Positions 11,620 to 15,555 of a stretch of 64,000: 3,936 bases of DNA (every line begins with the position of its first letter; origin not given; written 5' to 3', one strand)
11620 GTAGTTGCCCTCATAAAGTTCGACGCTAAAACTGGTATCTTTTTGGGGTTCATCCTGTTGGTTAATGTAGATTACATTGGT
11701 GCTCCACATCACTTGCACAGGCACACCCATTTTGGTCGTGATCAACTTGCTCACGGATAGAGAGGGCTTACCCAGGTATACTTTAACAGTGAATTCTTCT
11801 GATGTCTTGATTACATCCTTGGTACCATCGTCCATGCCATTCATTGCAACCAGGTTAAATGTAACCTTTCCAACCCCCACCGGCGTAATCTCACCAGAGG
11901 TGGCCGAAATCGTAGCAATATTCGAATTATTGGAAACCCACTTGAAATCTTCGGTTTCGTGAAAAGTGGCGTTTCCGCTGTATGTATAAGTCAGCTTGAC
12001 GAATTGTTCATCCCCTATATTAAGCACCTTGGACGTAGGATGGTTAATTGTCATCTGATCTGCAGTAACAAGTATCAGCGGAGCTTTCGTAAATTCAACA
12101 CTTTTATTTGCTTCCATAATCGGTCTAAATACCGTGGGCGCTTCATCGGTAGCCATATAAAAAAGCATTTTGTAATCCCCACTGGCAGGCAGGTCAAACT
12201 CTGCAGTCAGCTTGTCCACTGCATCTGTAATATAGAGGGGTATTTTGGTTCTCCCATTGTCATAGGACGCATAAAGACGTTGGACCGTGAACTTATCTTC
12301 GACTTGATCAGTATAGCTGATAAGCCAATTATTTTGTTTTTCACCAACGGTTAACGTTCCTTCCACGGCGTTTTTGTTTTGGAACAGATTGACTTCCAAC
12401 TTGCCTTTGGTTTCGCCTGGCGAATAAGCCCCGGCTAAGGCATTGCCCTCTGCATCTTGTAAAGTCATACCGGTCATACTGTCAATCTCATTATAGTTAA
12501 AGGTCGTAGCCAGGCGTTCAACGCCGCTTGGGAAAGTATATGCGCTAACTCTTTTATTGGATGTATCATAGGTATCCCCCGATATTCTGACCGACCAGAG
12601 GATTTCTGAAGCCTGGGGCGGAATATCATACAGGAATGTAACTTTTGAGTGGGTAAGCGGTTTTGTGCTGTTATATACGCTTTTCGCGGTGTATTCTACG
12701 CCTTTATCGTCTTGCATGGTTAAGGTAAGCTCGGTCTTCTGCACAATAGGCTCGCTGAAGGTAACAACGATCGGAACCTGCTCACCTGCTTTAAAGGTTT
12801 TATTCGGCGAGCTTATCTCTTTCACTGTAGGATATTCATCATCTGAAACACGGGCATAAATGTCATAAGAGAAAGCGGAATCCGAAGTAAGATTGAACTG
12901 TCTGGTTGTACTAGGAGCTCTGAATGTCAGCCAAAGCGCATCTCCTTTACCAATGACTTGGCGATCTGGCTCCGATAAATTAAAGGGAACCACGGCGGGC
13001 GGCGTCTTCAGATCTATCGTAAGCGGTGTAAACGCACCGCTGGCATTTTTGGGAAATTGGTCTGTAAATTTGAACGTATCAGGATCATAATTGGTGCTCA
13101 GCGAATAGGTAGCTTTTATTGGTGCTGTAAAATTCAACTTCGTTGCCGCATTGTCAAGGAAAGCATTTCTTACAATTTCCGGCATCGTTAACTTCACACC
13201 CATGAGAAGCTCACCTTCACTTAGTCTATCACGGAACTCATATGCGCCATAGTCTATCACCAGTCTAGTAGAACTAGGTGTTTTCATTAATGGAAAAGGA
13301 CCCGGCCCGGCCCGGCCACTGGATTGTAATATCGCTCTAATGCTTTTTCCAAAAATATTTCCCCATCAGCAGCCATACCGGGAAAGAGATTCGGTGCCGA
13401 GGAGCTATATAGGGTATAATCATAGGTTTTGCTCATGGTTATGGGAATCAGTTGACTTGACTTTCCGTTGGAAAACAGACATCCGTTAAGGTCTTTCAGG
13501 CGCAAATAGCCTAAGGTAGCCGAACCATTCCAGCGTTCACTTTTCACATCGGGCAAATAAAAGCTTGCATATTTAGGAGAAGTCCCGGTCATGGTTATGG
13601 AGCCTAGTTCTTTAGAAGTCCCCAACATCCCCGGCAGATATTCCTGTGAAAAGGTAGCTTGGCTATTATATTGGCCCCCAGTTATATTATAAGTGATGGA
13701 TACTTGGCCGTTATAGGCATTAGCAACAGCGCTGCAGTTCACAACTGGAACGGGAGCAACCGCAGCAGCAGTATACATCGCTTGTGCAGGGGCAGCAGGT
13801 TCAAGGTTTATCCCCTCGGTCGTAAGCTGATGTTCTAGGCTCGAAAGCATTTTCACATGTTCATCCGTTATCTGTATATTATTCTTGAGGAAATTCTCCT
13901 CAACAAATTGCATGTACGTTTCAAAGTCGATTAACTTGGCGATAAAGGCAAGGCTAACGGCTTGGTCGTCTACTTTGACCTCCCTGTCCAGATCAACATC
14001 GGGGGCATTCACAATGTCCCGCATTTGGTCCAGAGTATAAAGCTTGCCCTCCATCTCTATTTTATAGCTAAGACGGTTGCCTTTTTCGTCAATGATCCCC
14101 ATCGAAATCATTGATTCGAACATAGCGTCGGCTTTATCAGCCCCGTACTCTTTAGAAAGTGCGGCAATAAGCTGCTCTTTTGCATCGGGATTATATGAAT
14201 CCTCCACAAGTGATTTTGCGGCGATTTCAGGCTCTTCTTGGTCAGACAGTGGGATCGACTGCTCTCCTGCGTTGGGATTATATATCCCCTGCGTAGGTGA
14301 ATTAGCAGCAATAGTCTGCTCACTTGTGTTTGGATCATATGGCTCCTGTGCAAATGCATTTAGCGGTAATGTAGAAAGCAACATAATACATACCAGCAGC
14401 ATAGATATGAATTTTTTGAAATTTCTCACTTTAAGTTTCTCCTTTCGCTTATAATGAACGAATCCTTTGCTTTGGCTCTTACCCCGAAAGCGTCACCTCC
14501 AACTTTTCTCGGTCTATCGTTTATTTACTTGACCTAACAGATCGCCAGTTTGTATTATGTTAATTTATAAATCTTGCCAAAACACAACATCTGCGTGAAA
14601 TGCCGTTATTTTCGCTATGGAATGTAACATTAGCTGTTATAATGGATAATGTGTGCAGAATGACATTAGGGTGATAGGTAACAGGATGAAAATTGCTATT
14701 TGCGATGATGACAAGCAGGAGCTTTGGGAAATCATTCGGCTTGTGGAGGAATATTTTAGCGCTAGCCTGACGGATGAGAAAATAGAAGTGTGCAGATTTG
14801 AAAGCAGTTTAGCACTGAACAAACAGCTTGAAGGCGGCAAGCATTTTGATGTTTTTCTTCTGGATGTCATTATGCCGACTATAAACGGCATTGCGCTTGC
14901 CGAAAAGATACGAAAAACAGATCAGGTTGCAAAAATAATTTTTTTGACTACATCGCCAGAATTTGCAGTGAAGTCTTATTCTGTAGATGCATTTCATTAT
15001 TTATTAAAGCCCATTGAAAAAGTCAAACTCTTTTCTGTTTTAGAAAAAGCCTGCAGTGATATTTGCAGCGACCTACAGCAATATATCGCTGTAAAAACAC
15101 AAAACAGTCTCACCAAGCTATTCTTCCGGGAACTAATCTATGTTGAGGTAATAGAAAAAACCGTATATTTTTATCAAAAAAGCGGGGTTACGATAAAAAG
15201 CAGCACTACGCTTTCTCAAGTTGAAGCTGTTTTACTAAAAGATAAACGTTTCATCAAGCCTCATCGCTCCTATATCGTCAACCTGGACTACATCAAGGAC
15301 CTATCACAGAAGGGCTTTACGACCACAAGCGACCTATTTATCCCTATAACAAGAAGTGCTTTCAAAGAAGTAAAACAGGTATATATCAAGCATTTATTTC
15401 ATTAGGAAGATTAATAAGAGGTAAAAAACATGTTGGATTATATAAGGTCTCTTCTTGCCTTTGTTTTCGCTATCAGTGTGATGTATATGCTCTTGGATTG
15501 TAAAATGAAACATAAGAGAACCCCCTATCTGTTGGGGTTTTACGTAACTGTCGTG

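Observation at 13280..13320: Signal peptide and SLH anchor sit on two ORFs separated by a frame change 11 nt after a (CCCGG)3 repeat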

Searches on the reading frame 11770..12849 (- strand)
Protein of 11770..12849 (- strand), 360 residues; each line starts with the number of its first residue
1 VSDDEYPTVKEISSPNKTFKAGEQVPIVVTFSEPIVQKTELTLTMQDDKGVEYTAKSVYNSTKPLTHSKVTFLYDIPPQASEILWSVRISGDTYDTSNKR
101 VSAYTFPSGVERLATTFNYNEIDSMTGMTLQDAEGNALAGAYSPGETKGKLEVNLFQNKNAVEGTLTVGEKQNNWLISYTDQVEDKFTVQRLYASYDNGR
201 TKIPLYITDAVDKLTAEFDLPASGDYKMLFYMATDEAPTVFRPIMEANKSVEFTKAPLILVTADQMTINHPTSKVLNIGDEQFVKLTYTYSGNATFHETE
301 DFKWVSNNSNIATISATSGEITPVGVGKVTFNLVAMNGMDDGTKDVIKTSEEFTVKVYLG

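Call 63: find_related_loci(query=A4, collection=genome_contigs, flank=4000)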
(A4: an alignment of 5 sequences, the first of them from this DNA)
Query A4 (360 aa) in genome_contigs; peptide patterns used: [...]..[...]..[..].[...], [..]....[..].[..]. (x = any residue, [..] = any of these).
79 stretches matched a pattern; 7 encode a relative of the query (tblastn E <= 1e-3); 7 distinct loci.
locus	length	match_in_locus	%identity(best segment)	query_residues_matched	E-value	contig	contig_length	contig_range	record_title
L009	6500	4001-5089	61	1-359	6e-134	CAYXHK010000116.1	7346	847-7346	MAG TPA_asm: uncultured Syntrophomonadaceae bacterium isolate SRP192927_co5_682 genome assembly, contig: NODE_19773_leng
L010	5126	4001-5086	61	1-359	1e-130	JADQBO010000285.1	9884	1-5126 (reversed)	MAG: Desulfosporosinus sp. isolate Soudan_1 NODE_1915_length_9884_cov_5.887679, whole genome shotgun sequence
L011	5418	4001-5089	59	1-359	1e-130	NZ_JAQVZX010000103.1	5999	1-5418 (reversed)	MAG: Syntrophomonas sp. isolate STF2_183 NODE_46552_length_5999_cov_10.163147_Sandtown_F2, whole genome shotgun sequence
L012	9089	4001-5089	54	1-359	4e-117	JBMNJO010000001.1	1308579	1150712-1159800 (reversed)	MAG: Syntrophomonadales bacterium isolate SBF912LR0HQ0178 contig_10269, whole genome shotgun sequence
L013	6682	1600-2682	47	1-359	3e-100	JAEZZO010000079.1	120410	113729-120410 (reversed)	MAG: Bacillota bacterium isolate OH_PFB_52 k127_861426, whole genome shotgun sequence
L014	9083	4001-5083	49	1-359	1e-98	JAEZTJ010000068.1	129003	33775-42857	MAG: Bacillota bacterium isolate OH_PDB_44 k127_541160, whole genome shotgun sequence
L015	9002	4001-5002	31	7-356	7e-42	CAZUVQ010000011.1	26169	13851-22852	MAG TPA_asm: uncultured Oscillospiraceae bacterium isolate SRP192927_co2_560 genome assembly, contig: NODE_2583_length_2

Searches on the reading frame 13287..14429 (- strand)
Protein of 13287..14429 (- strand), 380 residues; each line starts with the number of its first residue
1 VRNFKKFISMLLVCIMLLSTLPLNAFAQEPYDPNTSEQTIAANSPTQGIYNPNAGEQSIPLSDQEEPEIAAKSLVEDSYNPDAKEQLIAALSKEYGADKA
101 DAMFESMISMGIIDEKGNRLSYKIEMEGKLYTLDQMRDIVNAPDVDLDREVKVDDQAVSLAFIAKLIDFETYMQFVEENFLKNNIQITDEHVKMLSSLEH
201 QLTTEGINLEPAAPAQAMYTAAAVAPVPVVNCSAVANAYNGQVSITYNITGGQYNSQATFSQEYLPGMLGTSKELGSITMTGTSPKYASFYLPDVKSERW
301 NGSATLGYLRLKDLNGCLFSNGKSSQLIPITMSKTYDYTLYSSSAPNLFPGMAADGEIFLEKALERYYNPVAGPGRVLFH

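Call 5: search_protein_families(library=pfam, proteins=[window:13287-14429:-], max_evalue=0.01)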
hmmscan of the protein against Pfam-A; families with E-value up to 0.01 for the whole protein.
window:13287-14429:- (380 aa): 0 families

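Call 9: find_encoding_contigs(protein=window:13290-14429:-, flank=3000, max_places=10)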
Protein window:13290-14429:- (380 aa): 1 contig read that carries it; 1 place shown.
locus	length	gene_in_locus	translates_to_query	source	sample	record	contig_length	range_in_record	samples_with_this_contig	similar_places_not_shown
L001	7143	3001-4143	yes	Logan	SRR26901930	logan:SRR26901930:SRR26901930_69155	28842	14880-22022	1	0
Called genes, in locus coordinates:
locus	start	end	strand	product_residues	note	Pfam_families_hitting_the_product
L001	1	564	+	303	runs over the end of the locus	-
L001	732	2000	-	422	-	PF14501:HATPase_c_5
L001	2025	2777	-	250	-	PF00072:Response_reg, PF04397:LytTR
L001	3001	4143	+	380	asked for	-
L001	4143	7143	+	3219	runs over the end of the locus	PF02368:Big_2, PF00395:SLH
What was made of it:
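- Both assemblies derive from the same run (call 9).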

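Call 24: search_protein_families(library=ncbifam, proteins=[window:13287-14429:-], max_evalue=0.001)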
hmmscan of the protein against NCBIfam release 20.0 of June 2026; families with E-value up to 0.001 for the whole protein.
window:13287-14429:- (380 aa): 0 families

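Call 53: search_solved_structures(query=window:13290-14429:-, max_evalue=1)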
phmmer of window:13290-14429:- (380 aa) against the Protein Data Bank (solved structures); distinct sequences matched with E-value up to 1: 1.
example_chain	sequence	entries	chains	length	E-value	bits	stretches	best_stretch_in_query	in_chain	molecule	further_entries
4c16_A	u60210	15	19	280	0.41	13.1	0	220-264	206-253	E-SELECTIN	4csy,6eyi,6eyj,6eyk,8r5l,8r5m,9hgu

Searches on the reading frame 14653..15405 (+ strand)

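Call 24: search_protein_families(library=ncbifam, proteins=[window:14653-15405:+], max_evalue=0.001)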
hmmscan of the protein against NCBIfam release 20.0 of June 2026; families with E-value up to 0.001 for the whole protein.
window:14653-15405:+ (250 aa): 56 families (the best 25 are shown)
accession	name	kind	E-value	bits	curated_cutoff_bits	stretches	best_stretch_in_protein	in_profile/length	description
NF008677.0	PRK11697.1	equivalog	1.5e-21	76.9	246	1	63-242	46-233/238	two-component system response regulator BtsR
NF010684.1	PRK14084.1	equivalog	3.1e-18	66.4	375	1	63-242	45-250/254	response regulator transcription factor LytR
NF046049.1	quorum_RR_AgrA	equivalog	2e-12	47.2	400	1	12-220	1-216/238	quorum-sensing response regulator AgrA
TIGR02875.1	spore_0_A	equivalog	3.4e-11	42.9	200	1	11-146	2-134/262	sporulation transcription factor Spo0A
TIGR01818.1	ntrC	equivalog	3.5e-11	42.6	558.6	1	16-143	3-123/463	nitrogen regulation protein NR(I)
NF051850.1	RespRegRprY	equivalog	3.7e-10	39.6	370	1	10-131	3-117/234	response regulator transcription factor RprY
NF008176.1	PRK10923.1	equivalog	5.4e-10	38.4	620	1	13-154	5-138/469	nitrogen regulation protein NR(I)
NF053854.1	RespRegPhoBBctds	equivalog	3.7e-09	36.3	270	1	20-122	6-103/225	two-component system response regulator PhoB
NF008469.0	PRK11361.1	equivalog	1e-08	34.4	714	1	34-133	19-119/461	acetoacetate metabolism transcriptional regulator AtoC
NF047793.1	ResRegPgtA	equivalog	1.3e-08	34.1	650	1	12-143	6-130/414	two-component system response regulator PgtA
NF040749.1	tetrathio_RR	equivalog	9.5e-08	32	290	1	66-154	45-135/191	tetrathionate respiration response regulator TtrR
NF046022.1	RespRegCpdRBruc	equivalog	1.2e-07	31.7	180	1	32-120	14-103/120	cell cycle two-component system response regulator CpdR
NF007135.0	PRK09581.1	equivalog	2.1e-07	30.1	474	1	39-129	22-115/457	PleD family two-component system response regulator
NF041733.1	resp_reg_CseB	equivalog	2.2e-07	30.5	350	1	63-133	43-114/228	two-component system response regulator CseB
NF033117.2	vanR_ACDEGLN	exception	2.6e-07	30.4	350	1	16-130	3-109/226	VanR-ABDEGLN family response regulator transcription factor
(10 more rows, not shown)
